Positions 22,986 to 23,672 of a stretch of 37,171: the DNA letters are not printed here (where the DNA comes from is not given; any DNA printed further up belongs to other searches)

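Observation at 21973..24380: First leftward operon is a tightly coupled five-gene cassette that is partly GC/CpG-enriched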

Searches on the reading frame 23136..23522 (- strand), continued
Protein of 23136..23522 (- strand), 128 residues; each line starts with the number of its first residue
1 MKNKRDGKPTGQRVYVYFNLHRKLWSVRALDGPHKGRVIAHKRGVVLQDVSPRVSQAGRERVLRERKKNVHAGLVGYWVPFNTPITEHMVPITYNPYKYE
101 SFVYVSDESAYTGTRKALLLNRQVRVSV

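Call 52: fold_search(model_id=the predicted structure, library=pdb)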
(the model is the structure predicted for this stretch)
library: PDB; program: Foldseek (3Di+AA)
matches with E <= 10: 95; with E <= 0.001: 0
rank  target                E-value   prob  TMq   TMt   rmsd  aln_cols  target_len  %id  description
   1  8ubs_A                1.0e+00  0.03  0.15  0.13  14.5       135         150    7  Crystal structure of NrdJ-1 split intein fusion (released 2024-10-09)
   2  2d8k_MODEL_1_A        2.4e+00  0.01  0.15  0.14  17.8       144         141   10  Solution structure of the first C2 domain of synaptotagmin VII (released 2006-06-06)
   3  6imm_P                2.7e+00  0.02  0.16  0.09  14.4       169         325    9  Cryo-EM structure of an alphavirus, Sindbis virus (released 2019-03-13)
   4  1ugk_MODEL_1_A        2.9e+00  0.01  0.12  0.12  17.8       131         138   14  Solution structure of the first C2 domain of synaptotagmin IV from human fetal brain (KIAA1342) (released 2003-12-16)
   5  3goh                  3.0e+00  0.04  0.22  0.11  14.9       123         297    9  Crystal structure of alcohol dehydrogenase superfamily protein (NP_718042.1) from Shewanella oneidensis at 1.55 A resolu (released 2009-03-31)
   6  7dl0_A                3.0e+00  0.04  0.18  0.10  10.9       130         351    8  The mutant E310G/A314Y of 3,5-DAHDHcca complex with NADPH (released 2021-09-29)
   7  6sb1_B                3.0e+00  0.02  0.18  0.14  14.9       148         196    8  Crystal structure of murine perforin-2 P2 domain crystal form 1 (released 2020-02-05)
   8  9b45_1                3.0e+00  0.02  0.15  0.06  13.9       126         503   10  Pseudomonas phage Pa193 baseplate complex and tail fiber (released 2024-10-16)
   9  4ilk_B                3.6e+00  0.04  0.23  0.11  12.2       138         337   11  Crystal structure of short chain alcohol dehydrogenase (rspB) from E. coli CFT073 (EFI TARGET EFI-506413) complexed wi (released 2013-01-30)
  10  2dbj_MODEL_1_A        3.6e+00  0.02  0.17  0.18  13.9       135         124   14  Solution structures of the fn3 domain of human Proto-oncogene tyrosine-protein kinase MER precursor (released 2006-12-19)
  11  1h2b_A                3.8e+00  0.04  0.21  0.11  13.1       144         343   11  Crystal Structure of the Alcohol Dehydrogenase from the Hyperthermophilic Archaeon Aeropyrum pernix at 1.65A Resolutio (released 2003-08-28)
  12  6wee_B                3.8e+00  0.02  0.15  0.13  15.2       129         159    8  Copper-bound M88I variant of Campylobacter jejuni P19 (released 2021-02-10)
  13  7dov_A                4.2e+00  0.02  0.22  0.20  14.1       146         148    7  The crystal structure of zebrafish tumor necrosis factor alpha (released 2021-12-22)
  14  1b12_A                4.2e+00  0.02  0.16  0.11  12.1       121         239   10  CRYSTAL STRUCTURE OF TYPE 1 SIGNAL PEPTIDASE FROM ESCHERICHIA COLI IN COMPLEX WITH A BETA-LACTAM INHIBITOR (released 1999-12-10)
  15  8env_K                4.2e+00  0.02  0.17  0.06  14.9       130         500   12  In situ cryo-EM structure of Pseudomonas phage E217 tail baseplate in C6 map (released 2023-07-26)
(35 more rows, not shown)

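Call 78: find_encoding_contigs(protein=P0322, flank=6000, max_places=4)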
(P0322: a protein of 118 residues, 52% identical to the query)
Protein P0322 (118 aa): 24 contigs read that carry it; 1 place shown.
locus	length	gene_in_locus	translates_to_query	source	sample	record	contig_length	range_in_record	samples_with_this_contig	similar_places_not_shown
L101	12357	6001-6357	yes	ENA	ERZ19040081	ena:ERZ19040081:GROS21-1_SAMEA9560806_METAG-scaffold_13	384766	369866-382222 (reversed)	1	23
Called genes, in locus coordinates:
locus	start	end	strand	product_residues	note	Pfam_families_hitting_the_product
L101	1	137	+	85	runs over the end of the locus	-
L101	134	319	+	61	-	-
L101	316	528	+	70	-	-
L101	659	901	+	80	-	-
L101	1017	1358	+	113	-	-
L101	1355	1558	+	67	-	-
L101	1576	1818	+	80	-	-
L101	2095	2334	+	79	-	-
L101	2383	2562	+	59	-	-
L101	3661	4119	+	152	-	-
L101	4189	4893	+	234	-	PF17338:GP88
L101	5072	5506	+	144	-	-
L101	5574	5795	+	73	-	-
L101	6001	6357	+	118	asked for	PF25735:Phage_L5_gp82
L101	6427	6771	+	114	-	-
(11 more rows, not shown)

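Call 79: find_encoding_contigs(protein=P0287, flank=6000, max_places=4)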
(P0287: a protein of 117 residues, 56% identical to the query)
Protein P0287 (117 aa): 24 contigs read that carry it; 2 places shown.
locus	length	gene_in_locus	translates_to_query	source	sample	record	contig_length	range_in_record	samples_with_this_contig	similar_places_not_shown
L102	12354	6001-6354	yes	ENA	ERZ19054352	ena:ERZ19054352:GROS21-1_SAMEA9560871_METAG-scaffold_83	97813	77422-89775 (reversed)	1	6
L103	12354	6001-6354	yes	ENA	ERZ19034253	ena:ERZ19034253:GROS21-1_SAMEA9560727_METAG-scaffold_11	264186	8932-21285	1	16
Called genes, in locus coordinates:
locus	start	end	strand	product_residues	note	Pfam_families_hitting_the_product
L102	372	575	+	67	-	-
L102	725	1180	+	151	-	-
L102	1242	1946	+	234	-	PF17338:GP88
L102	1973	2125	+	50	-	-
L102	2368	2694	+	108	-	-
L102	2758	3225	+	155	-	-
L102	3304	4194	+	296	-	PF13191:AAA_16 (faint)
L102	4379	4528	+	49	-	-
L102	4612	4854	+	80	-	-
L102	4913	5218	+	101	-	-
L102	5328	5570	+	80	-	-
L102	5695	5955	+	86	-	-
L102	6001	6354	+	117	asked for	PF25735:Phage_L5_gp82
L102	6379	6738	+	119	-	-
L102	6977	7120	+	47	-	-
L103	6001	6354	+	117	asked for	PF25735:Phage_L5_gp82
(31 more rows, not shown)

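Call 99: search_solved_structures(query=A3, max_evalue=10, show_alignments=2)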
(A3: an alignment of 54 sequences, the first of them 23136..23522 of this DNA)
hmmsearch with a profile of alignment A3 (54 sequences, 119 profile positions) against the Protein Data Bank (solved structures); distinct sequences matched with E-value up to 10: 2.
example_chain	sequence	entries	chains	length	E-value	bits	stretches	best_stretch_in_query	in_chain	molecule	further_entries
7oya_T1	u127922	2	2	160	0.17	15.2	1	20-73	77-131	60S ribosomal protein L21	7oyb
8fmw_AW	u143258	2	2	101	0.61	13.4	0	8-43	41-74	50S ribosomal protein L24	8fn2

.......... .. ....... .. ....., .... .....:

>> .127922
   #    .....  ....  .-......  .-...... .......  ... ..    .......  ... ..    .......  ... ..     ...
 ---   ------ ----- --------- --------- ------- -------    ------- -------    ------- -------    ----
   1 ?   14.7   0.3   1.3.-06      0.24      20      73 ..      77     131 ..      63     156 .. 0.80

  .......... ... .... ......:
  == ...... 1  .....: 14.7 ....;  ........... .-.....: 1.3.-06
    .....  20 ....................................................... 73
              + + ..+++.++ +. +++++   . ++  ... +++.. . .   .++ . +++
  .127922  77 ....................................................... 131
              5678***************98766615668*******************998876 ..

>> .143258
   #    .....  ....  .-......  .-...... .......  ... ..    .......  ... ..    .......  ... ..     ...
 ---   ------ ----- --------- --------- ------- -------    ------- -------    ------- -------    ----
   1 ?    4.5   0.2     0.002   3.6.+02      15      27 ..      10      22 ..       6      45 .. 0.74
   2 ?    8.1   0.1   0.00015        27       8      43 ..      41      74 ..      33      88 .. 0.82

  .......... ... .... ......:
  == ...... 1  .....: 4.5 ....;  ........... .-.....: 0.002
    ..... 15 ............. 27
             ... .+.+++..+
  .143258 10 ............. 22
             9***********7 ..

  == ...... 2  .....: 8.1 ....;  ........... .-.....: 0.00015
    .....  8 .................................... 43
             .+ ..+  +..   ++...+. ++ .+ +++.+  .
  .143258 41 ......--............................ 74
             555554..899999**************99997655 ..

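Call 102: search_protein_families(library=padloc, proteins=[window:23136-23522:-], max_evalue=1)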
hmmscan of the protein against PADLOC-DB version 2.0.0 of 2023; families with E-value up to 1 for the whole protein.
window:23136-23522:- (128 aa): 0 families

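Call 110: find_related_loci(query=A3, collection=genome_contigs, flank=6000)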
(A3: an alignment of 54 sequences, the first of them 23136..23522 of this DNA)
Query A3 (128 aa) in genome_contigs; peptide patterns used: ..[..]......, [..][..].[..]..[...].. (x = any residue, [..] = any of these).
62 stretches matched a pattern; 20 encode a relative of the query (tblastn E <= 1e-3); 20 distinct loci.
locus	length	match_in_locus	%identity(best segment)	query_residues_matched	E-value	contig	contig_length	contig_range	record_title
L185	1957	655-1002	50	12-128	4e-32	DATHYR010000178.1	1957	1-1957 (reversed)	MAG TPA_asm: Pseudomonadales bacterium isolate SMAG_U16216 k141_644706, whole genome shotgun sequence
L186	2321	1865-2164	51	11-108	2e-32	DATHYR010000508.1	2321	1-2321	MAG TPA_asm: Pseudomonadales bacterium isolate SMAG_U16216 k141_565369, whole genome shotgun sequence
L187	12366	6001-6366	38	4-122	2e-26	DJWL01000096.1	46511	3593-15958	MAG TPA_asm: Flavobacteriaceae bacterium UBA6231 UBA6231_contig_3917, whole genome shotgun sequence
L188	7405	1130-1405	48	12-108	4e-26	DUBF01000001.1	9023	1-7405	MAG TPA_asm: Rhodospirillales bacterium isolate UWMA-0295 NODE_10060_length_9023_cov_0.095809, whole genome shotgun sequ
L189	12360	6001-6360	44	11-119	2e-24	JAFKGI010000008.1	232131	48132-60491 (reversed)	MAG: Vulcanimicrobiota bacterium isolate SCN18_25_8_15_R3_B_62_28 SCN18_25_8_15_R3_B_scaffold_64, whole genome shotgun s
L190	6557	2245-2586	39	13-126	7e-24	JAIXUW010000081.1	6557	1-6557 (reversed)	MAG: Alphaproteobacteria bacterium isolate D1_MAG_00043 pond_D1_MAG_00043_000000000030, whole genome shotgun sequence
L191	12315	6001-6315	45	13-103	4e-23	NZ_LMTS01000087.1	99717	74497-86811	Variovorax sp. WDL1 contig_17, whole genome shotgun sequence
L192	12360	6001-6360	44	11-119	5e-23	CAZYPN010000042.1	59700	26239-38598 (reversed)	MAG TPA_asm: uncultured Burkholderiales bacterium isolate SRP329715_co1_2 genome assembly, contig: NODE_573_length_59700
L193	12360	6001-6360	44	13-127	1e-22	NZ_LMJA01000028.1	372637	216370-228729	Mycobacterium sp. Root265 contig_4, whole genome shotgun sequence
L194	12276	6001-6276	47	10-103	4e-22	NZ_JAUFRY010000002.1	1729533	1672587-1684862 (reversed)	Mycobacterium sp. TY814 sequence2, whole genome shotgun sequence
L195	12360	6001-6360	41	11-119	8e-22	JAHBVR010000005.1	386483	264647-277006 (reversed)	MAG: Vulcanimicrobiota bacterium isolate ACE_ERE1 ERE1_5, whole genome shotgun sequence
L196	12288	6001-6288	43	2-103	3e-21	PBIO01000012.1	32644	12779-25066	MAG: Halobacteriovorax sp. isolate SP2999 161520, whole genome shotgun sequence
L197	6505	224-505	45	14-108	8e-21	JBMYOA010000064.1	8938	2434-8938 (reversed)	MAG: Opitutales bacterium isolate ME_XS_2307_bin_67 ME_XS_2307_bin_67_64, whole genome shotgun sequence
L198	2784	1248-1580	43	13-124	1e-20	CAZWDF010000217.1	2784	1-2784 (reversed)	MAG TPA_asm: uncultured Candidatus Saccharibacteria bacterium isolate binchicken_co283_202 genome assembly, contig: NODE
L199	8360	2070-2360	42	11-103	5e-20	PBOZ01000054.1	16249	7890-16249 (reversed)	MAG: Rickettsiales bacterium isolate RS378 TaraRedSea_contig_42063, whole genome shotgun sequence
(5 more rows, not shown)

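Call 112: search_protein_families(library=pfam, proteins=[L186:1122-1868:+], max_evalue=0.01)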
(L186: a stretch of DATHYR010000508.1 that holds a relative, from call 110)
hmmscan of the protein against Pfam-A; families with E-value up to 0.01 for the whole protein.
L186:1122-1868:+ (249 aa): 0 families
